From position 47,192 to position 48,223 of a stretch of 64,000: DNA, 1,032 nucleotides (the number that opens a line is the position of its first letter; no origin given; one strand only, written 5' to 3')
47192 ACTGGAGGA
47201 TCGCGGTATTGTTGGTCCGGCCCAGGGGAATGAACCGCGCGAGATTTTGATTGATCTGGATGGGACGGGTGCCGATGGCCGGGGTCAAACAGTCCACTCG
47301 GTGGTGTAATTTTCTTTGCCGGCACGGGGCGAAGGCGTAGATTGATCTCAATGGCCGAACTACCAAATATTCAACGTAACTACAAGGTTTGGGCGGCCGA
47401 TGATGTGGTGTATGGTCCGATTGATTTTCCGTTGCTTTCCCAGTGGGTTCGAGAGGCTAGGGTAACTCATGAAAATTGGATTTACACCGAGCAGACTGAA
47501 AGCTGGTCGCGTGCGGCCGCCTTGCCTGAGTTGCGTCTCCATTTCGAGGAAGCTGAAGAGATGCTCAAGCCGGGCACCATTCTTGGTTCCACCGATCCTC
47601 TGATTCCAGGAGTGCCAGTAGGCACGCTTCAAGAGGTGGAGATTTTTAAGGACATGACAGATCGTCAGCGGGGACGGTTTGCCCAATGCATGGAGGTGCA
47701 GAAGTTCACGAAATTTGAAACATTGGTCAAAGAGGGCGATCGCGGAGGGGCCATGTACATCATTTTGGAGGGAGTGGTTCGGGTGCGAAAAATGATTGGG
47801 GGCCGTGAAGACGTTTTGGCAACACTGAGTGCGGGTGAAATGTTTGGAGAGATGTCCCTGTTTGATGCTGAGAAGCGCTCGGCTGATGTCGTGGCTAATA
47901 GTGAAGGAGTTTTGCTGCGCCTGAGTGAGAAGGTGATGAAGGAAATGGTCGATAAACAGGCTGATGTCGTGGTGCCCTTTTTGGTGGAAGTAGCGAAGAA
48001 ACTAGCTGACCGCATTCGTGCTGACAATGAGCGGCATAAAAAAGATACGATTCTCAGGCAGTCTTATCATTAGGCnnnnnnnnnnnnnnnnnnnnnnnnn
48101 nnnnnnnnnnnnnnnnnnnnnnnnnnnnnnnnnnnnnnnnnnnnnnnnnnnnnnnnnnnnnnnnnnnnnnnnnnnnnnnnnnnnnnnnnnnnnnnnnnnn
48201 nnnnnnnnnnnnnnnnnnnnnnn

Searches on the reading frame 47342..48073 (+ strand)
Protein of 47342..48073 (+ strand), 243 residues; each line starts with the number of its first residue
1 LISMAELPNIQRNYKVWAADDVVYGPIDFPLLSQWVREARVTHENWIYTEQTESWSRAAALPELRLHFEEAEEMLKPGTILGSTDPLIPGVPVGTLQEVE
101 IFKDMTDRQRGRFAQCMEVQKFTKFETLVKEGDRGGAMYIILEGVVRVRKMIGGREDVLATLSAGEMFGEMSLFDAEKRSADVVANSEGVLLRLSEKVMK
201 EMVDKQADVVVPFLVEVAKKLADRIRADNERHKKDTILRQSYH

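Call 3: search_protein_families(library=pfam, proteins=[window:47342-48073:+], max_evalue=0.01)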
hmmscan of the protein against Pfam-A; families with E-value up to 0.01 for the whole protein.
window:47342-48073:+ (243 aa): 2 families
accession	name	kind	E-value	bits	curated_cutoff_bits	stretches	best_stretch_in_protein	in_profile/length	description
PF00027.35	cNMP_binding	-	5.3e-22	78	27.5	1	120-205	2-88/89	Cyclic nucleotide-binding domain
PF14237.11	GYF_2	-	2.4e-05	24.5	25.8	1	20-64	6-50/50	GYF domain 2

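Call 4: search_protein_families(library=ncbifam, proteins=[window:47342-48073:+], max_evalue=0.01)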
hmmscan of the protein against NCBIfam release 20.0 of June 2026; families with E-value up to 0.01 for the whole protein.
window:47342-48073:+ (243 aa): 8 families
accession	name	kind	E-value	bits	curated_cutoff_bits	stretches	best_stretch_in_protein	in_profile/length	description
NF008732.0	PRK11753.1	equivalog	2.1e-13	50.2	266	1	105-230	11-134/214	cAMP-activated global transcriptional regulator CRP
TIGR03896.1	cyc_nuc_ocin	subfamily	7.5e-10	38.7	161.05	1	113-227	157-272/317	bacteriocin-type transport-associated protein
NF041163.2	encap_f2b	equivalog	8e-10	38.4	400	1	94-210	71-190/450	family 2B encapsulin nanocompartment shell protein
NF006901.0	PRK09392.1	equivalog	5.7e-09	35.6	211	1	95-227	8-140/236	transcriptional activator FtrB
NF058543.1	ActPatMycb56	equivalog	8.5e-08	31.4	460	1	100-218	2-118/317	acetyltransferase Pat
NF052518.1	TransRegLdrP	equivalog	5.3e-05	23.3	300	1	120-201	2-83/195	transcriptional regulator LdrP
NF007707.0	PRK10402.1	subfamily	9.9e-05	22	180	1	115-223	29-134/226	transcriptional regulator YeiL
NF050806.1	TransRegFixKCaul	equivalog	0.0027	17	300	1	110-188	16-94/215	transcriptional regulator FixK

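Call 21: search_solved_structures(query=window:47342-48073:+, max_evalue=0.01, show_alignments=3)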
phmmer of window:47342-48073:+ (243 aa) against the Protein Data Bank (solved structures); distinct sequences matched with E-value up to 0.01: 143 (the best 60 are shown).
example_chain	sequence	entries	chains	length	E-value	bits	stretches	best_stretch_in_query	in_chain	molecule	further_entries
9ya0_MA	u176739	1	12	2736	1.6e-24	90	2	94-196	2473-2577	PCR12, TGME49_219070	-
5dyk_A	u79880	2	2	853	8.4e-24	87.6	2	97-199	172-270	CGMP-dependent protein kinase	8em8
5ezr_A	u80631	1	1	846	7.5e-22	81.2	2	97-199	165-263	cGMP-dependent protein kinase, putative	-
4rz7_A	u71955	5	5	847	7.6e-22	81.2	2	97-199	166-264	cGMP-dependent protein kinase, putative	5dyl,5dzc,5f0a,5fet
9p74_A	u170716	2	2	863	8.3e-22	81.1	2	97-199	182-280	cGMP-dependent protein kinase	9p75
5j3u_A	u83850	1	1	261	1.8e-20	76.7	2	96-208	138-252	Protein Kinase A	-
5kbf_A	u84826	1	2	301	1.5e-17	67.1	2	96-224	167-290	CAMP-dependent protein kinase regulatory subunit, putative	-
3of1_A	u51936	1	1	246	2.5e-15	59.9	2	96-208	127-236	cAMP-dependent protein kinase regulatory subunit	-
4z07_A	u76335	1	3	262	3.2e-14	56.3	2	96-202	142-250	cGMP-dependent protein kinase 1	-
7ssb_A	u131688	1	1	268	4.4e-14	55.8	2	95-191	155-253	cGMP-dependent protein kinase 1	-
3shr_A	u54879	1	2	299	6.5e-14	55.3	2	96-204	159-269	cGMP-dependent protein kinase 1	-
6rsx_A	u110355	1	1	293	4.1e-13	52.7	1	96-190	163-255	Regulatory Subunit of Protein Kinase A (cAMP-dependent) from Euglena gracilis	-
7lv3_A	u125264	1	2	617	4.2e-13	52.6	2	96-203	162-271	Isoform Beta of cGMP-dependent protein kinase 1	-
2pqq_A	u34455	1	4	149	6.9e-13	51.9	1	99-222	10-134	Putative transcriptional regulator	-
5bv6_A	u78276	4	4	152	9.1e-12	48.3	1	96-193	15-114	cGMP-dependent protein kinase 2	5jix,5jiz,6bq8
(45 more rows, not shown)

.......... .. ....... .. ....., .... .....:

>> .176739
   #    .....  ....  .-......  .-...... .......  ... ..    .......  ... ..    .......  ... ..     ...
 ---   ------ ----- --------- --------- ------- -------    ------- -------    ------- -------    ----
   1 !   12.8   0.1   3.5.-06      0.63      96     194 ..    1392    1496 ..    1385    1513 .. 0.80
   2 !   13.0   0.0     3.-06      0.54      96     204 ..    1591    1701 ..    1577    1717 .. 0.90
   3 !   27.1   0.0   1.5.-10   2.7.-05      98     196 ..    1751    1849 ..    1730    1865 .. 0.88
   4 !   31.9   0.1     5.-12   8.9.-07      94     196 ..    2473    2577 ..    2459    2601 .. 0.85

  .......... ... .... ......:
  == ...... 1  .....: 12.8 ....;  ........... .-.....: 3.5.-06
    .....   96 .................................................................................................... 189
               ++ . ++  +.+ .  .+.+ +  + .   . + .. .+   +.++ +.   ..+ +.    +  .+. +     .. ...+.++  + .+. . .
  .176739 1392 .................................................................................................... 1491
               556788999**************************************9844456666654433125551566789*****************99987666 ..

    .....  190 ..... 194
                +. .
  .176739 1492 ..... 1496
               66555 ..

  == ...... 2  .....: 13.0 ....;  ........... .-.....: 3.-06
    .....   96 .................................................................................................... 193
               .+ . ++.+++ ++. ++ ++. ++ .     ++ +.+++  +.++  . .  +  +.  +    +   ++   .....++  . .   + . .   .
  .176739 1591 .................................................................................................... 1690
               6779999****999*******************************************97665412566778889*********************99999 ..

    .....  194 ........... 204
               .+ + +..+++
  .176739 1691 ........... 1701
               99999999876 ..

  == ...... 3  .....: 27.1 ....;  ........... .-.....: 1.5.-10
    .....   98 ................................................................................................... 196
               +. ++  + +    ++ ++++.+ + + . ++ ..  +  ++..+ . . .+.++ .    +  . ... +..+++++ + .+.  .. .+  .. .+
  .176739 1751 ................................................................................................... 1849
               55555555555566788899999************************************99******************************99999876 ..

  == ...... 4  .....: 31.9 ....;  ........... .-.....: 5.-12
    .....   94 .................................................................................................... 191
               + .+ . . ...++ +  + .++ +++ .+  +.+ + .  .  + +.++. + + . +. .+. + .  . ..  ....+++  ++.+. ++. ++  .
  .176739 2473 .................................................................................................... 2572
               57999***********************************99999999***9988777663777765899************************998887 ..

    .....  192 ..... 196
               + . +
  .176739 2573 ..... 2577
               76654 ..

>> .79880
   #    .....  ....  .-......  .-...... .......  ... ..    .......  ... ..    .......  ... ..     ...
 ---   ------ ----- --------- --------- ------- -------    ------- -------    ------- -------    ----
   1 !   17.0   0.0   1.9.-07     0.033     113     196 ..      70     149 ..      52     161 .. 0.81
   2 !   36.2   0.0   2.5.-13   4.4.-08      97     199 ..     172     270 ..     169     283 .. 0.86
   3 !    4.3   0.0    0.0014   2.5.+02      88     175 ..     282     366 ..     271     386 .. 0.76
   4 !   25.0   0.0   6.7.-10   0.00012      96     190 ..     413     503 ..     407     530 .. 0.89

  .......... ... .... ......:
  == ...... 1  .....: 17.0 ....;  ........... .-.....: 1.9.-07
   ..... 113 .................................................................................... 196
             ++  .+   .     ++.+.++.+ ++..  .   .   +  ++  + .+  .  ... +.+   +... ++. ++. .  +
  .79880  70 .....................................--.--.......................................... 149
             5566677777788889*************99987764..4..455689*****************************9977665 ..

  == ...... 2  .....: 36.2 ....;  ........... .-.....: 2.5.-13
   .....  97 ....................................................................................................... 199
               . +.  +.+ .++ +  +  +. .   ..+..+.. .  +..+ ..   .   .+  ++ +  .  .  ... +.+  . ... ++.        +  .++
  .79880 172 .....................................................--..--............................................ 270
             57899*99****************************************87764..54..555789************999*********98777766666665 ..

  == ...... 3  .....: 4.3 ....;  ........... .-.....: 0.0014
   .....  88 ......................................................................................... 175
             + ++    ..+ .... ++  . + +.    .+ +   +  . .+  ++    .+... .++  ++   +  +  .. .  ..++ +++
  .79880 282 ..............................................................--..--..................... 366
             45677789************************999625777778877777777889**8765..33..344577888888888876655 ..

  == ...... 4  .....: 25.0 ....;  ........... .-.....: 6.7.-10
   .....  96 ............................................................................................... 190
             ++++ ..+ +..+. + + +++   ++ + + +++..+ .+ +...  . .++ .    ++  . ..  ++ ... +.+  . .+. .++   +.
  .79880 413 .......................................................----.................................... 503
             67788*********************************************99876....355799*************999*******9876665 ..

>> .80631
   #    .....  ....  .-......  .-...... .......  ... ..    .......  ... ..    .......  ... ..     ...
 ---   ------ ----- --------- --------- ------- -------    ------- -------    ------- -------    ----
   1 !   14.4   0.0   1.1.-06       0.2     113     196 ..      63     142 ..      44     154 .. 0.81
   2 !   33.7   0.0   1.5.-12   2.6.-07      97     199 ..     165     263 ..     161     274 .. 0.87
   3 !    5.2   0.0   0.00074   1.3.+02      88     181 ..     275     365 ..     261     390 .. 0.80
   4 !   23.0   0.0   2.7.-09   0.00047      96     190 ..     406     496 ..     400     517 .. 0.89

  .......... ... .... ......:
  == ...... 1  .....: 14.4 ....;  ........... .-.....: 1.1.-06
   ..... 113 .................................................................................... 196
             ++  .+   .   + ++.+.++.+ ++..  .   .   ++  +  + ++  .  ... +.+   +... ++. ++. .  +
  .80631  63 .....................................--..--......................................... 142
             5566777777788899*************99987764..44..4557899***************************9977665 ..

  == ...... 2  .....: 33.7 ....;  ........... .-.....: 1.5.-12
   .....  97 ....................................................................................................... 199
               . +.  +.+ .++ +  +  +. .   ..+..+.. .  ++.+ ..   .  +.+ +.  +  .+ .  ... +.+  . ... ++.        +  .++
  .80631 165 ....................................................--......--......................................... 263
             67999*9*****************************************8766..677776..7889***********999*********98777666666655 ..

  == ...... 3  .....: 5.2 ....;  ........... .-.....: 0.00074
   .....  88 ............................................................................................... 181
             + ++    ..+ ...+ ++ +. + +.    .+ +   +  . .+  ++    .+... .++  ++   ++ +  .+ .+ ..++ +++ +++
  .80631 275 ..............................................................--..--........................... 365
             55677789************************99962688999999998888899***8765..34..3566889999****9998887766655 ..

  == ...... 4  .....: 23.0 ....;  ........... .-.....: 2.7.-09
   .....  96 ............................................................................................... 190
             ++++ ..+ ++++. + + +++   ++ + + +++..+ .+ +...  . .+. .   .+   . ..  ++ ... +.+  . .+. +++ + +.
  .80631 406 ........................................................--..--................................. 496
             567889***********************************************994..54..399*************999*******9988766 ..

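Call 22: find_homologous_proteins(query=window:47342-48073:+, max_evalue=0.00001)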
Query window:47342-48073:+ (243 aa): 207 proteins with E <= 0.00001 among 2759 candidates; the best 120 are listed.
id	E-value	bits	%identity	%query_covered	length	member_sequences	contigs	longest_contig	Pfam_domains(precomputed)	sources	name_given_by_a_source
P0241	3.1e-146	503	94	99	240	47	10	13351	PF00027.36,PF14237.12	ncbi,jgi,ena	-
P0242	2.2e-139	481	91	99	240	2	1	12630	PF00027.36,PF14237.12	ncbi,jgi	jgi:hypothetical protein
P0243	4.9e-138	476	90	99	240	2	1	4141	PF00027.36,PF14237.12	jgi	-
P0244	2.3e-136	471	88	99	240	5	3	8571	PF00027.36,PF14237.12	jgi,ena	-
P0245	8.2e-129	446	86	99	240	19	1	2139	PF00027.36,PF14237.12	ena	-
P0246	7.6e-128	443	85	99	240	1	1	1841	PF00027.36,PF14237.12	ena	-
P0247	1.1e-127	442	85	98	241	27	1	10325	PF00027.36,PF14237.12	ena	-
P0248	5.3e-125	434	82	98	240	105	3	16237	PF00027.36,PF14237.12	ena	-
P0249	1.1e-124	433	82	98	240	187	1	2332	PF00027.36,PF14237.12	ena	-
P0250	2.2e-124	432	81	98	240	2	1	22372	PF00027.36,PF14237.12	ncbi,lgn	-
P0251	7.6e-124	430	82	98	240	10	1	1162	PF00027.36,PF14237.12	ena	-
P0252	2.2e-120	418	80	98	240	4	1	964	PF00027.36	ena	-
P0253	7.5e-116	404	84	92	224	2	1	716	PF00027.36,PF14237.12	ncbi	ncbi:uncharacterized protein METZ01_LOCUS488848, partial [marine metagenome]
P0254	9.9e-116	403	76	98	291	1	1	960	PF00027.36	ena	-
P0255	1.4e-115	403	76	98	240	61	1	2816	PF00027.36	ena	-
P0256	3.5e-115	401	77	98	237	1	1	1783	PF00027.36,PF14237.12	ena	-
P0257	2.3e-111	389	74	100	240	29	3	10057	PF00027.36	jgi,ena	-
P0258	1.7e-110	386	74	98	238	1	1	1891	PF00027.36,PF14237.12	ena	-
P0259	1.9e-110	386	75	98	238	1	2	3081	PF00027.36,PF14237.12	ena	-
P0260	5.3e-110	384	76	95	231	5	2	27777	PF00027.36,PF14237.12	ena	-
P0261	1.0e-109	384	73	98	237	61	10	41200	PF00027.36,PF14237.12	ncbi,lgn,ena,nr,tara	ncbi:MAG: hypothetical protein CMO78_05895 [Verrucomicrobiales bacterium]|nr:hypothetical protein [V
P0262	1.2e-109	383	74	98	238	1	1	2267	PF00027.36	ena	-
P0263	1.3e-109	383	76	95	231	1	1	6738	PF00027.36,PF14237.12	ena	-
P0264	1.8e-109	383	74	98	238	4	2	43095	PF00027.36,PF14237.12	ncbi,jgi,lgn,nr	ncbi:MAG: cyclic nucleotide-binding domain-containing protein [Verrucomicrobiota bacterium]|jgi:hypo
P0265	2.0e-109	383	74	98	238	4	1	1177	PF00027.36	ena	-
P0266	8.5e-109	381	74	98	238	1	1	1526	PF00027.36,PF14237.12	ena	-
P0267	9.9e-109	380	73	99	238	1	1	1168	PF00027.36,PF14237.12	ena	-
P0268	1.5e-108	380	74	98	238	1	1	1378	PF00027.36,PF14237.12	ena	-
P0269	2.1e-108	379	74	98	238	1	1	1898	PF00027.36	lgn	-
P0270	4.4e-108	378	75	95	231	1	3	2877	PF00027.36,PF14237.12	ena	-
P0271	1.6e-106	373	71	98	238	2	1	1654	PF00027.36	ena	-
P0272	2.0e-106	373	72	98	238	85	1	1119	PF00027.36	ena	-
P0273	4.7e-105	368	71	98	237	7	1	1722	PF00027.36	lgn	-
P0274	2.5e-104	366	70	98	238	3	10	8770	PF00027.36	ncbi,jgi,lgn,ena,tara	jgi:hypothetical protein|tara:strand:+ start:5364 stop:6080 length:717 start_codon:yes stop_codon:ye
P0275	1.2e-103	364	71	98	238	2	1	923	PF00027.36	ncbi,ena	-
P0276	2.5e-103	363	71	95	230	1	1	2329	PF00027.36,PF14237.12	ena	-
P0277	6.8e-103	361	69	98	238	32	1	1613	PF00027.36,PF14237.12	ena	-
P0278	3.7e-97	342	73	91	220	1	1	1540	PF00027.36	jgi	jgi:CRP-like cAMP-binding protein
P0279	1.2e-96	341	67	95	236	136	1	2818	PF00027.36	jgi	jgi:hypothetical protein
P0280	1.9e-74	268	72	73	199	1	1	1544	PF00027.36,PF14237.12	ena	-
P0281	2.3e-74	268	85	62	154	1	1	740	PF00027.36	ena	-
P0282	4.4e-69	251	70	73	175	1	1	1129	PF00027.36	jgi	-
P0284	4.6e-68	247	51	95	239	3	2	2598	PF00027.36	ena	-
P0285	7.7e-66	240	52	93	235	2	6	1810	PF00027.36,PF14237.12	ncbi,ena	-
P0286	5.7e-64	234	48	91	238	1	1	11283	PF00027.36,PF14237.12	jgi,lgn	-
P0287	1.0e-63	233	50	91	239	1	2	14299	PF00027.36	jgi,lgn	jgi:hypothetical protein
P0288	1.3e-63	233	50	92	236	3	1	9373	PF00027.36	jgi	-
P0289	1.7e-63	232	49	92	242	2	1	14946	PF00027.36,PF14237.12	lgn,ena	-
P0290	2.3e-63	232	48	91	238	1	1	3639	PF00027.36,PF14237.12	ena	-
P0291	5.6e-63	231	47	95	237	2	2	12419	PF00027.36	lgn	-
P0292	6.5e-63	230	49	90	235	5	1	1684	PF00027.36,PF14237.12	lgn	-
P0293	6.7e-63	230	48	91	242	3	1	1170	PF00027.36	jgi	-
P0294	7.4e-63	230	47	95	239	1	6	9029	PF00027.36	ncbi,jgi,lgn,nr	ncbi:MAG: cyclic nucleotide-binding domain-containing protein [Verrucomicrobia bacterium]|nr:cyclic 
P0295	9.4e-63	230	50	94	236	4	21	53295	PF00027.36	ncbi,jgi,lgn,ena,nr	ncbi:MAG: cyclic nucleotide-binding domain-containing protein [Verrucomicrobia bacterium]|nr:cyclic 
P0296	1.1e-62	230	49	93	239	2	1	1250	PF00027.36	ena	-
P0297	1.3e-62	229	50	90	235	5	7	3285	PF00027.36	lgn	-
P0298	1.4e-62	229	50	90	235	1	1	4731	PF00027.36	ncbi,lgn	-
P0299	1.5e-62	229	49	91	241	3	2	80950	PF00027.36,PF14237.12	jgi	jgi:CRP/FNR family transcriptional regulator, cyclic AMP receptor protein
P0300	1.6e-62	229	46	94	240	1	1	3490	PF00027.36,PF14237.12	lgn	-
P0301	2.1e-62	229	49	92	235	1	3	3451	PF00027.36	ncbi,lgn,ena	-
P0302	2.7e-62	228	50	93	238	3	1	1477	PF00027.36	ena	-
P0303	3.6e-62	228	50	90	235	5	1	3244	PF00027.36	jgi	jgi:hypothetical protein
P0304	4.1e-62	228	48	91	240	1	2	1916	PF00027.36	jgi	-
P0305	4.7e-62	228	46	97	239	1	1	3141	PF00027.36,PF14237.12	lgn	-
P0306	4.9e-62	228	48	91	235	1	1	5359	PF00027.36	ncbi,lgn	ncbi:MAG: cyclic nucleotide-binding domain-containing protein [Limisphaerales bacterium]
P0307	6.3e-62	227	50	90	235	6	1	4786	PF00027.36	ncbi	-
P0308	8.1e-62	227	51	90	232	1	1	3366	PF00027.36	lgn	-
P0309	9.4e-62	227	48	91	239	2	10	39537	PF00027.36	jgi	jgi:hypothetical protein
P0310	1.1e-61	226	48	92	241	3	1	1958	PF00027.36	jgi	-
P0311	1.2e-61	226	47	94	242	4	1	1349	PF00027.36,PF14237.12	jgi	-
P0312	1.3e-61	226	46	95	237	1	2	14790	PF00027.36,PF14237.12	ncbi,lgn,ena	-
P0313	1.8e-61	226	48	90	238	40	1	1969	PF00027.36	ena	-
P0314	2.3e-61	225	51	90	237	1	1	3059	PF00027.36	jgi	-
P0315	2.6e-61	225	49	90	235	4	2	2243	PF00027.36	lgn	-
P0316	2.8e-61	225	48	95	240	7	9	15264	PF00027.36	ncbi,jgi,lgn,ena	jgi:hypothetical protein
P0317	3.4e-61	225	49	93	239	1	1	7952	PF00027.36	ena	-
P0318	3.7e-61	225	50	90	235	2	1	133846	PF00027.36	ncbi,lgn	-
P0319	3.8e-61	225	49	90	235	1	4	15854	PF00027.36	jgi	-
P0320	4.2e-61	224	47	95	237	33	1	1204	PF00027.36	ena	-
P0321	4.4e-61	224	44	97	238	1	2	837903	PF00027.36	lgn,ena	-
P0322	4.9e-61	224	47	91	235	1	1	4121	PF00027.36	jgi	jgi:CRP/FNR family cyclic AMP-dependent transcriptional regulator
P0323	7.1e-61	224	51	90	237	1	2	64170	PF00027.36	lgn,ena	-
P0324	7.5e-61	224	47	92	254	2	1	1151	PF00027.36,PF14237.12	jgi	-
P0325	7.5e-61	224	48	90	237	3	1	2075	PF00027.36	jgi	jgi:hypothetical protein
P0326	1.0e-60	223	48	90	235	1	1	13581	PF00027.36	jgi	-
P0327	1.2e-60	223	46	96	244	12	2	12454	PF00027.36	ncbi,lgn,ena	-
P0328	1.3e-60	223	47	95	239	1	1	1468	PF00027.36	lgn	-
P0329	1.5e-60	223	47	94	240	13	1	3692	PF00027.36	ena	-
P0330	1.6e-60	223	45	95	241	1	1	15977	PF00027.36,PF14237.12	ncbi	ncbi:MAG TPA: cyclic nucleotide-binding domain-containing protein [Verrucomicrobiae bacterium]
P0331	1.6e-60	223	46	91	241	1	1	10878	PF00027.36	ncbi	-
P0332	1.7e-60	222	49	92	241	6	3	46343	PF00027.36,PF14237.12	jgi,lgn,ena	-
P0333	1.7e-60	222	45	93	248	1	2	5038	PF00027.36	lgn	-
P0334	1.8e-60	222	48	91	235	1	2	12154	PF00027.36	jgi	-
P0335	2.1e-60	222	46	95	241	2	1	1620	PF00027.36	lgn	-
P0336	2.6e-60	222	49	90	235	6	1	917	PF00027.36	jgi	jgi:Cyclic nucleotide-binding domain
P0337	3.1e-60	222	48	93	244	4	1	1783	PF00027.36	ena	-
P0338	3.2e-60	222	48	91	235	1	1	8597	PF00027.36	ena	-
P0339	5.5e-60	221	47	95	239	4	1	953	PF00027.36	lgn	-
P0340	6.3e-60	221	50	90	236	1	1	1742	PF00027.36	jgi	jgi:hypothetical protein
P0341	8.3e-60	220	46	93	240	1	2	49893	PF00027.36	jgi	jgi:hypothetical protein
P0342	8.7e-60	220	45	93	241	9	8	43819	PF00027.36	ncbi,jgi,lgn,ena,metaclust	metaclust:\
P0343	9.0e-60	220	47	95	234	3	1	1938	PF00027.36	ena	-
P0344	1.1e-59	220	45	95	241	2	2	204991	PF00027.36,PF14237.12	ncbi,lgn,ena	-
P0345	1.7e-59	219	49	90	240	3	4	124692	PF00027.36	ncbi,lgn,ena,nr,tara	ncbi:MAG: hypothetical protein CMO80_10270 [Verrucomicrobiales bacterium]|nr:hypothetical protein [V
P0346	1.7e-59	219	47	94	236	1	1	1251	PF00027.36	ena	-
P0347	2.0e-59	219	48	90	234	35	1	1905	PF00027.36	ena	-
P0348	2.8e-59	219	48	90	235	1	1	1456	PF00027.36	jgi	-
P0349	2.9e-59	218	48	90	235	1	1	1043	PF00027.36,PF14237.12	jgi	jgi:hypothetical protein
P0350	3.7e-59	218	45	93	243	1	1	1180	PF00027.36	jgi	jgi:hypothetical protein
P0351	3.8e-59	218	46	99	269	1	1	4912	PF00027.36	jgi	jgi:CRP-like cAMP-binding protein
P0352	4.4e-59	218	44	95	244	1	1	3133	PF00027.36,PF14237.12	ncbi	-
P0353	4.8e-59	218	48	90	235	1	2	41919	PF00027.36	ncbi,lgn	-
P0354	5.0e-59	218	44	91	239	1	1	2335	PF00027.36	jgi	jgi:hypothetical protein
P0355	8.3e-59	217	44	97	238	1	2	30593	PF00027.36,PF14237.12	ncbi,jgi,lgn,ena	-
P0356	1.1e-58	217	44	92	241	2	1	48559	PF00027.36,PF14237.12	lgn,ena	-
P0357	1.4e-58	216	44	95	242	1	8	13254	PF00027.36,PF14237.12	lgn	-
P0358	2.5e-58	215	48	90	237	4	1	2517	PF00027.36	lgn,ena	-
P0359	2.6e-58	215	48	93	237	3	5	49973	PF00027.36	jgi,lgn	jgi:CRP/FNR family cyclic AMP-dependent transcriptional regulator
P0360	4.8e-58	214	46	94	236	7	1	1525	PF00027.36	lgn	-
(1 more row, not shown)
